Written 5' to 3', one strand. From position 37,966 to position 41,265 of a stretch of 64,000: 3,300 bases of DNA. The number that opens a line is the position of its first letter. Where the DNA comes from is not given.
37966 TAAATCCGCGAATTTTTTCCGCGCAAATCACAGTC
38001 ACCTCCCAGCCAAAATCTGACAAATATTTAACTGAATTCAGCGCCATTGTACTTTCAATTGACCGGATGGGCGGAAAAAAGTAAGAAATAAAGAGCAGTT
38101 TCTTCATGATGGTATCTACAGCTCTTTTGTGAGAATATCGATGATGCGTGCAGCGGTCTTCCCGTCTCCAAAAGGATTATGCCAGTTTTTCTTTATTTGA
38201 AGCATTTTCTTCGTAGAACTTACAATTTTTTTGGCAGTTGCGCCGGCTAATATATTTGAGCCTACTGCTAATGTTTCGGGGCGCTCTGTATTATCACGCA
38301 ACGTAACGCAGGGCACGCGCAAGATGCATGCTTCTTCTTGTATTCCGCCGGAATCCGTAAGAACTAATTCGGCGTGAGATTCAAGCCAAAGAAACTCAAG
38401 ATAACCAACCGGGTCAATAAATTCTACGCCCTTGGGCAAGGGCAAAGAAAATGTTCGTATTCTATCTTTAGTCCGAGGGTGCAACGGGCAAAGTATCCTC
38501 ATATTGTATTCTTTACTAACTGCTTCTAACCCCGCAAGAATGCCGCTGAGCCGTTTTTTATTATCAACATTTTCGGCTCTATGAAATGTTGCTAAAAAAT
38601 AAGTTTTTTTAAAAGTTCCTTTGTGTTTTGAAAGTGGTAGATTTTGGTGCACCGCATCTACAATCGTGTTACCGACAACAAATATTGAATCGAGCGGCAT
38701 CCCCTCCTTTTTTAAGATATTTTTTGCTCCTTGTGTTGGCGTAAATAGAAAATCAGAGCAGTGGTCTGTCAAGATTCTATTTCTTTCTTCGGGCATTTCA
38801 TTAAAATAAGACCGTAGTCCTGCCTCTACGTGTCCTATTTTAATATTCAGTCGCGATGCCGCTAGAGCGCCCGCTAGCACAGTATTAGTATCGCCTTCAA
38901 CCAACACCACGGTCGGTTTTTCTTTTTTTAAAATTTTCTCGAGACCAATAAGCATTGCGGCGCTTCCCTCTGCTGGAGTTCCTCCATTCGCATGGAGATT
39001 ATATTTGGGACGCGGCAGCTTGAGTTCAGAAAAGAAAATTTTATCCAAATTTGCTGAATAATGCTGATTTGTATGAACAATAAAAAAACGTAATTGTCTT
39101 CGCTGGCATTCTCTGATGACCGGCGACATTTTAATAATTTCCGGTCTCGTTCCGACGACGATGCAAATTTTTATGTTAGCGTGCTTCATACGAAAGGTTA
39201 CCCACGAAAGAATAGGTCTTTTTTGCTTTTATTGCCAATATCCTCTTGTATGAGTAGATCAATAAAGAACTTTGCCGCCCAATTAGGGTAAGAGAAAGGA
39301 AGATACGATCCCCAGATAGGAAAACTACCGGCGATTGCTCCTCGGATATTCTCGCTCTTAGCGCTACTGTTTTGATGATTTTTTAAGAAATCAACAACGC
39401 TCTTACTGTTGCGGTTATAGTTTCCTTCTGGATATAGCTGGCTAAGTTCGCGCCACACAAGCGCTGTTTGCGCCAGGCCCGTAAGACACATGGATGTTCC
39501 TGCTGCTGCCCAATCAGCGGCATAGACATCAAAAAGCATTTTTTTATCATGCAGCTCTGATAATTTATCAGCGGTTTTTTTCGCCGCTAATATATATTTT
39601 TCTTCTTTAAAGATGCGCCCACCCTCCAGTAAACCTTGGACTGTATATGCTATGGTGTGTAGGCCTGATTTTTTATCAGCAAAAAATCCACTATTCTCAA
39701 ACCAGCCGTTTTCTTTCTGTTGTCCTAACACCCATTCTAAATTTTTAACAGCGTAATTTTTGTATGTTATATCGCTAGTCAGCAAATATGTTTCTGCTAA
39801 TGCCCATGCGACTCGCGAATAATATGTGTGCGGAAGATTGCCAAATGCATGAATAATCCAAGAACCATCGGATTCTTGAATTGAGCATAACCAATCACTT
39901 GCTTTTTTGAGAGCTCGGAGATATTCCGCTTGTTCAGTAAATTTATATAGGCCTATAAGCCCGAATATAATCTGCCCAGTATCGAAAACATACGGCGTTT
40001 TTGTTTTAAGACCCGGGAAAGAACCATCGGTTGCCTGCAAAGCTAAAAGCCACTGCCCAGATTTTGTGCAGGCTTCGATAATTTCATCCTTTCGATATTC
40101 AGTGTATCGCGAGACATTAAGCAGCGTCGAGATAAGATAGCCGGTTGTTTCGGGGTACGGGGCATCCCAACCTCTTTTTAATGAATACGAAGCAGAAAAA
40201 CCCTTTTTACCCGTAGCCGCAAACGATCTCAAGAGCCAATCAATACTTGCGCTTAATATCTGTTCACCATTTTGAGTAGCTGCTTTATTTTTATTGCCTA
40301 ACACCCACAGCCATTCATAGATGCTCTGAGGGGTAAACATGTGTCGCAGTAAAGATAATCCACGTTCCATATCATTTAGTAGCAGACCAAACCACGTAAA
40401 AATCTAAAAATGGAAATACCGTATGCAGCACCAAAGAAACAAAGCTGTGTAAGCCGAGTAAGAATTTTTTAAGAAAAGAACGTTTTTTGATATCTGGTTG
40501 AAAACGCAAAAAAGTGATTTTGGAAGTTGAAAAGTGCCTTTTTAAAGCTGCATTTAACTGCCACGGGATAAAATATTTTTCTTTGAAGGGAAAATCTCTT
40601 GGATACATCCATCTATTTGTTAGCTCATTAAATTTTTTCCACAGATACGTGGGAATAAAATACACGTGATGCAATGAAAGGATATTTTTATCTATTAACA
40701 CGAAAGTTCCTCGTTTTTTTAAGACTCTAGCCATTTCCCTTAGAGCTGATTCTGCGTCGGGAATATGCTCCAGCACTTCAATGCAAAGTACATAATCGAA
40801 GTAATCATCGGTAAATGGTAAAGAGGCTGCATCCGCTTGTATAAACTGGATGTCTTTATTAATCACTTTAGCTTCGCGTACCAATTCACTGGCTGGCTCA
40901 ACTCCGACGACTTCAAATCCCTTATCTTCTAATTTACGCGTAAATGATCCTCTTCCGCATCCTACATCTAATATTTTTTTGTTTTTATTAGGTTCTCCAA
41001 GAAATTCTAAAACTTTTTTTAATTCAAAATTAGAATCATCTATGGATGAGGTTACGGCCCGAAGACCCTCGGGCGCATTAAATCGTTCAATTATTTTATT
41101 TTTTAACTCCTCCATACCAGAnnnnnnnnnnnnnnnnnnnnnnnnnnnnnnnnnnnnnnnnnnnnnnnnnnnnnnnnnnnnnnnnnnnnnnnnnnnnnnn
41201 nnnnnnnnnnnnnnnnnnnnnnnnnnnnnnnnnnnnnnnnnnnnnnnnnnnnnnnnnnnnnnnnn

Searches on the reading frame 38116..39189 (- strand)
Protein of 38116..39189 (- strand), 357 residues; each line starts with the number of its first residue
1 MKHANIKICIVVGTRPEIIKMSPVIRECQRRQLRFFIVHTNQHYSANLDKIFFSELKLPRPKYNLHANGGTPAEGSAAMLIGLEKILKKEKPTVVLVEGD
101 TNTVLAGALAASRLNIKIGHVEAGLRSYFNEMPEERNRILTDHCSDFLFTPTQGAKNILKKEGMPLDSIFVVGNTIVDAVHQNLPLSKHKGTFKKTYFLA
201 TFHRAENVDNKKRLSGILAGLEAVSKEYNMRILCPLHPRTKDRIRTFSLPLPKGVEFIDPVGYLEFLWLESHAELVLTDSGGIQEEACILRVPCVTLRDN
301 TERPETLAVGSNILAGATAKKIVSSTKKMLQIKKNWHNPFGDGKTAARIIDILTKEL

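Call 3: search_protein_families(library=pfam, proteins=[window:38116-39189:-], max_evalue=0.01)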
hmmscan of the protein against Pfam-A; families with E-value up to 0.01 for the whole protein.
window:38116-39189:- (357 aa): 1 family
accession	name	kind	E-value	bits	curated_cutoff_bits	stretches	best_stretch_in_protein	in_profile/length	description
PF02350.25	Epimerase_2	-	1.2e-107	360.2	30.6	1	27-353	2-346/347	UDP-N-acetylglucosamine 2-epimerase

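Call 4: search_protein_families(library=ncbifam, proteins=[window:38116-39189:-], max_evalue=0.01)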
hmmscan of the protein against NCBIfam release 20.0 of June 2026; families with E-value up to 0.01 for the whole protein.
window:38116-39189:- (357 aa): 2 families
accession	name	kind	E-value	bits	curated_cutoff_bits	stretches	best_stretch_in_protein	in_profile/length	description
TIGR00236.1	wecB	equivalog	1.1e-118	396.6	210.15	1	6-355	1-364/366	non-hydrolyzing UDP-N-acetylglucosamine 2-epimerase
TIGR03568.1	NeuC_NnaA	equivalog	2.9e-23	82.3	235.9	1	7-353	2-365/365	UDP-N-acetylglucosamine 2-epimerase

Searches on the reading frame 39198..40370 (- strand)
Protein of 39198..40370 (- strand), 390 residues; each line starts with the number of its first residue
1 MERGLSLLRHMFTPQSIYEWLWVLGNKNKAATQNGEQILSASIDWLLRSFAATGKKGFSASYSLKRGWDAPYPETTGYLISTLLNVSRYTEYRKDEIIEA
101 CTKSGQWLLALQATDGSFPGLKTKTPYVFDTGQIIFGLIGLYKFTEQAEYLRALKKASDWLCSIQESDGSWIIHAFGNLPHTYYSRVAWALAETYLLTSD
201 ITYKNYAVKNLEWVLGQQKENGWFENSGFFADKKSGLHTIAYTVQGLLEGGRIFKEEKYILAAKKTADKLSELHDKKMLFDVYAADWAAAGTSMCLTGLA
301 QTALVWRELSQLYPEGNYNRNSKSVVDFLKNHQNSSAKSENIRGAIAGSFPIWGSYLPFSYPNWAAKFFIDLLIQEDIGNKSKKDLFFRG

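Call 3: search_protein_families(library=pfam, proteins=[window:39198-40370:-], max_evalue=0.01)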
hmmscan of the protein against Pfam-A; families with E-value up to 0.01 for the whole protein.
window:39198-40370:- (390 aa): 5 families
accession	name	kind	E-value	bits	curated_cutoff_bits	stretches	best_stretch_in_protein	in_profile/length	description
PF13243.12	SQHop_cyclase_C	-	2.5e-07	30.5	26.1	1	91-233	151-293/319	Squalene-hopene cyclase C-terminal domain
PF09492.16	Pec_lyase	-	4.3e-06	26.6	22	0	138-172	48-82/292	Pectic acid lyase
PF07678.20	TED_complement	-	0.00011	21.8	22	0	208-312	117-227/312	A-macroglobulin TED domain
PF07470.19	Glyco_hydro_88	-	0.0016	18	26.6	0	87-169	40-116/352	Glycosyl Hydrolase Family 88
PF07944.18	Beta-AFase-like_GH127_cat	-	0.0043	16.5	24.9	1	86-264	67-252/376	Beta-L-arabinofuranosidase, GH127 catalytic domain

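Call 4: search_protein_families(library=ncbifam, proteins=[window:39198-40370:-], max_evalue=0.01)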
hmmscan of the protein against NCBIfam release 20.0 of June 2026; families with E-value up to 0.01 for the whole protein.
window:39198-40370:- (390 aa): 5 families
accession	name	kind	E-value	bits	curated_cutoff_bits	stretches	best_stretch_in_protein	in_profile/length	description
TIGR01787.1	squalene_cyclas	subfamily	2.1e-08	33.3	322.7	1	69-232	433-595/622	squalene/oxidosqualene cyclases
TIGR03463.1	osq_cycl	subfamily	5.7e-08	31.5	851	1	71-226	448-604/634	2,3-oxidosqualene cyclase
TIGR02474.1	pec_lyase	equivalog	8.8e-05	22.2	189.8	0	138-187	54-100/295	pectate lyase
TIGR01507.1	hopene_cyclase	equivalog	0.0004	18.9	431.1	1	101-230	476-606/640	squalene--hopene cyclase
NF053823.1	SCO2321_fam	equivalog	0.00082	18.4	300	0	102-176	66-143/405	SCO2321 family membrane protein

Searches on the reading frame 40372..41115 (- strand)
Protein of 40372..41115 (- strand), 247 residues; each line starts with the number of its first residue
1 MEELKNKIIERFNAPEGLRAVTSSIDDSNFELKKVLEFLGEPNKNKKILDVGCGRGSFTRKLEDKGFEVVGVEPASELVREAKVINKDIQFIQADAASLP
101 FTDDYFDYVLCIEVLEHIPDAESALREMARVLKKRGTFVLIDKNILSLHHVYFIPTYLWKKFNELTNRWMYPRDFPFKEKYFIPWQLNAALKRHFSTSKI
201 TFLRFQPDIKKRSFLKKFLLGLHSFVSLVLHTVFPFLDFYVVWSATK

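Call 3: search_protein_families(library=pfam, proteins=[window:40372-41115:-], max_evalue=0.01)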
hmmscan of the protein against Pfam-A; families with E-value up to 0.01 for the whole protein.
window:40372-41115:- (247 aa): 17 families
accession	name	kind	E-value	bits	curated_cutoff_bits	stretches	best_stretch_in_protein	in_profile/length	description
PF08241.18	Methyltransf_11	-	1.2e-26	93.6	21.2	1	49-140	1-95/95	Methyltransferase domain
PF13489.12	Methyltransf_23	-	1.1e-23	84.3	27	1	33-173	11-136/164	Methyltransferase domain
PF13649.12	Methyltransf_25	-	2.6e-22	79.7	27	1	48-136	1-97/97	Methyltransferase domain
PF13847.12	Methyltransf_31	-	4.2e-21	75.6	27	1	43-144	2-113/145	Methyltransferase domain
PF08242.18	Methyltransf_12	-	2.2e-16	60.8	30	1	49-138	1-98/98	Methyltransferase domain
PF01209.24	Ubie_methyltran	-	6.1e-13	49.1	20.1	1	42-143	45-154/233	ubiE/COQ5 methyltransferase family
PF07021.18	MetW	-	1.2e-08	35.3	21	1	45-134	14-104/193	Methionine biosynthesis protein MetW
PF08003.17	Methyltransf_9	-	1.6e-07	31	23.8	1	28-172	100-246/315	Protein of unknown function (DUF1698)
PF05401.17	NodS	-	8.7e-07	29.4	24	1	25-140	21-144/201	Nodulation protein S (NodS)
PF03141.22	Methyltransf_29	-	5.9e-06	25.6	23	1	11-146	84-223/506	Putative S-adenosyl-L-methionine-dependent methyltransferase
PF05219.18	DREV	-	1.2e-05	25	26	1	43-150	93-194/265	DREV methyltransferase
PF13679.12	Methyltransf_32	-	2.9e-05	24.5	27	1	34-91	15-78/143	Methyltransferase domain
PF01728.25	FtsJ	-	0.0003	21.2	24.1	1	43-103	20-82/181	FtsJ-like methyltransferase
PF02353.26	CMAS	-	0.00055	19.8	27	1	45-140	63-164/273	Mycolic acid cyclopropane synthetase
PF00398.26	RrnaAD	-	0.00058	19.5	24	1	41-104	27-93/263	Ribosomal RNA adenine dimethylase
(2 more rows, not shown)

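Call 4: search_protein_families(library=ncbifam, proteins=[window:40372-41115:-], max_evalue=0.01)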
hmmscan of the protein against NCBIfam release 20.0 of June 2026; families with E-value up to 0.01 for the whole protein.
window:40372-41115:- (247 aa): 53 families (the best 25 are shown)
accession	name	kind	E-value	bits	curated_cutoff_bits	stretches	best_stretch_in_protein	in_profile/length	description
NF045667.1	MTase_DVU1556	equivalog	1.1e-24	87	155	1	42-142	20-121/213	DVU_1556 family methyltransferase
TIGR01934.1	MenG_MenH_UbiE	subfamily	7.4e-18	64.7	158.35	1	42-144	37-145/223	ubiquinone/menaquinone biosynthesis methyltransferase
TIGR01983.1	UbiG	equivalog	2.7e-17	62.8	102.95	1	41-157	46-170/228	bifunctional 2-polyprenyl-6-hydroxyphenol methylase/3-demethylubiquinol 3-O-methyltransferase UbiG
TIGR02072.1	BioC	equivalog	9.8e-15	55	184.95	1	34-140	22-132/244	malonyl-ACP O-methyltransferase BioC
NF040539.1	AST_met_ArsM_2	exception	1.5e-14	54.5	240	1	33-142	46-165/262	putative arsinothricin biosynthesis methyltransferase ArsM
NF041536.1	ArsM_DUF2284_UU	exception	1.9e-14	52.9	575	1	39-143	71-183/459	arsenite methyltransferase/DUF2284 domain selenoprotein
NF001244.0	PRK00216.1-5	equivalog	2.1e-14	53.4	216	1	42-142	46-155/236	bifunctional demethylmenaquinone methyltransferase/2-methoxy-6-polyprenyl-1,4-benzoquinol methylase UbiE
NF001241.0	PRK00216.1-2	equivalog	5e-14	52.5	327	1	42-143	49-150/231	demethylmenaquinone methyltransferase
NF041537.1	ArsM_AhpD_UU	exception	6.3e-14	51.5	510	1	39-144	71-184/345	arsenite methyltransferase/AhpD domain selenoprotein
NF043040.1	corrin_prot_MT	hypoth_equivalog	3.5e-13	49.5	180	1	44-143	41-150/216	corrinoid protein-associated methyltransferase CpaM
TIGR02021.1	BchM-ChlM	equivalog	5.4e-13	48.9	158.9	1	33-139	42-154/218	magnesium protoporphyrin IX methyltransferase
NF001243.0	PRK00216.1-4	equivalog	6.3e-13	48.6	235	1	43-144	46-155/237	demethylmenaquinone methyltransferase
NF047649.1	MTase_UXPK_star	exception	7.9e-13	48.1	460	1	40-145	73-186/283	methyltransferase/UXPK-star double selenoprotein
NF011650.0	PRK15068.1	equivalog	5.4e-12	45.2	209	1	29-156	108-241/324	tRNA 5-methoxyuridine(34)/uridine 5-oxyacetic acid(34) synthase CmoB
NF045825.1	FAmtase_mtf2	equivalog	6.4e-12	45.2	400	1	45-142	59-160/248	fatty-acid O-methyltransferase Mtf2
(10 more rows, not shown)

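Call 52: search_solved_structures(query=window:40372-41115:-, max_evalue=0.000001)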
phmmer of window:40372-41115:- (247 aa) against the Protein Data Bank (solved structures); distinct sequences matched with E-value up to 0.000001: 27.
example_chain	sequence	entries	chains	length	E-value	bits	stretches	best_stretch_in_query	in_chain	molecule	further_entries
1ve3_A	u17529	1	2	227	3.2e-17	66.2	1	43-142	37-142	hypothetical protein PH0226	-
3l8d_A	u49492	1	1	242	8.6e-14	55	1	42-137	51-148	Methyltransferase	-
3bus_A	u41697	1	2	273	9.5e-14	54.8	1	23-145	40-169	Methyltransferase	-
1xxl_A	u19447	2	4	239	1.1e-13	54.6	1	44-143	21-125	YcgJ protein | ycgJ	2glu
6uak_A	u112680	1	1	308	2.5e-13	53.5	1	43-138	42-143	SAM dependent methyltransferase LahSB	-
3mgg_A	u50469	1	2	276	6.2e-13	52.2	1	44-144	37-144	Methyltransferase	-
6uv6_A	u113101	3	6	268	1.4e-12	51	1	44-142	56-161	D-glucose O-methyltransferase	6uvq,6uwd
5wp4_A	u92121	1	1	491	2.2e-12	50.4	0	37-141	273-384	Phosphoethanolamine N-methyltransferase 1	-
5wp5_A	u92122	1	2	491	8.1e-12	48.5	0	30-142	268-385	Phosphomethylethanolamine N-methyltransferase 2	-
1vl5_A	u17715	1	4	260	4e-11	46.3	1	21-145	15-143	unknown conserved protein BH2331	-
2avn_A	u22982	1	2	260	5.3e-11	45.9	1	36-145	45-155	ubiquinone/menaquinone biosynthesis methyltransferase-related protein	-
8zc8_A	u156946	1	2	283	1.7e-10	44.2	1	45-142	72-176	MitM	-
21zq_A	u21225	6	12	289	1.8e-10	44.1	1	45-142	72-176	MitM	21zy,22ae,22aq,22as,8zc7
6f5z_A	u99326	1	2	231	1.2e-09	41.4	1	45-140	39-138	24-sterol C-methyltransferase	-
4kdr_A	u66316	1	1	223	1.6e-09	41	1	45-138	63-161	3-demethylubiquinone-9 3-methyltransferase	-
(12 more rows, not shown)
